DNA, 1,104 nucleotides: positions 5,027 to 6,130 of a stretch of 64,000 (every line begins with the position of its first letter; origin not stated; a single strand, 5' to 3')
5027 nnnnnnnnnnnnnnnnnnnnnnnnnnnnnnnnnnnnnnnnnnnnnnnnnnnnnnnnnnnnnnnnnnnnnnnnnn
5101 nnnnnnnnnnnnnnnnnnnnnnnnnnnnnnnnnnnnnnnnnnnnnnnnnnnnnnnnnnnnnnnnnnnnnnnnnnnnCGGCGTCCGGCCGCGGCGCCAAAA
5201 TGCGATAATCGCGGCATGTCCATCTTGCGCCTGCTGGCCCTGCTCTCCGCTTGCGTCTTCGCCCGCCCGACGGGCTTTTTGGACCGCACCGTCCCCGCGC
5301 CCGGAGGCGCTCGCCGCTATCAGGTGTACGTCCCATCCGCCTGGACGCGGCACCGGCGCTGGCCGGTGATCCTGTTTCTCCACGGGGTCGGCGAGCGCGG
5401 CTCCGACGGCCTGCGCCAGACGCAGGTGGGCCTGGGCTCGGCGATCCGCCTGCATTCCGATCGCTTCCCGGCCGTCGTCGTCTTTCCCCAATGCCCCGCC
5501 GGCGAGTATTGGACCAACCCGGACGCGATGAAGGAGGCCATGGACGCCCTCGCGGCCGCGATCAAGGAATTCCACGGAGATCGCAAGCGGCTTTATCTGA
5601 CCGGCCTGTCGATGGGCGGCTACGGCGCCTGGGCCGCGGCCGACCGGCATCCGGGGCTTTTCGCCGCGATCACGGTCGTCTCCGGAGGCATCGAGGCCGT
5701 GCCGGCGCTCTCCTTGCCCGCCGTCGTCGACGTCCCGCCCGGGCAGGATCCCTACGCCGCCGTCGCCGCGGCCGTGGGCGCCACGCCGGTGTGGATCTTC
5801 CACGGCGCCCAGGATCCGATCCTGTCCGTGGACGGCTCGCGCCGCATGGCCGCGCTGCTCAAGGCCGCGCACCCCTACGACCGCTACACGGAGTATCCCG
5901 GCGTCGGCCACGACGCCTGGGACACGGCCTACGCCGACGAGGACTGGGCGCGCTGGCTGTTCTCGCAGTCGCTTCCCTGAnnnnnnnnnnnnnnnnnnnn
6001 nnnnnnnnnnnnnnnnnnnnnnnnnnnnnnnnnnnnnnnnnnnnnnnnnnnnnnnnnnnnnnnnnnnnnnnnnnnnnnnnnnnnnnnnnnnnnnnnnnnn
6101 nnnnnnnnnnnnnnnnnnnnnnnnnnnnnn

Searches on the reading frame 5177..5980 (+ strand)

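Call 13: search_protein_families(library=pfam, proteins=[window:5177-5980:+], max_evalue=0.001)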
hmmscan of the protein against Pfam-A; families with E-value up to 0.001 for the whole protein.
window:5177-5980:+ (267 aa): 8 families
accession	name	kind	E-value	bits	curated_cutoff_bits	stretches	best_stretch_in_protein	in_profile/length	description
PF00756.26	Esterase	-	7.8e-12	45.9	22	1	43-260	5-240/251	Putative esterase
PF12146.15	Hydrolase_4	-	1.9e-09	37.6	27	1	111-174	51-113/239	Serine aminopeptidase, S33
PF00326.27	Peptidase_S9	-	1.3e-08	35.1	22.6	1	118-170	45-97/213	Prolyl oligopeptidase family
PF00561.26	Abhydrolase_1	-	9.8e-08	32.4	25.8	0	122-172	55-103/245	alpha/beta hydrolase fold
PF10503.15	Esterase_PHB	-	1.5e-07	31.3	23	1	48-216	3-183/219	Esterase PHB depolymerase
PF02230.22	Abhydrolase_2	-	4.7e-06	27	23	0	198-250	151-204/217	Phospholipase/Carboxylesterase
PF01738.24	DLH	-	5.7e-06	26.5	21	1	116-245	75-186/217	Dienelactone hydrolase family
PF07859.19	Abhydrolase_3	-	1.9e-05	25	25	0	91-153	22-87/210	alpha/beta hydrolase fold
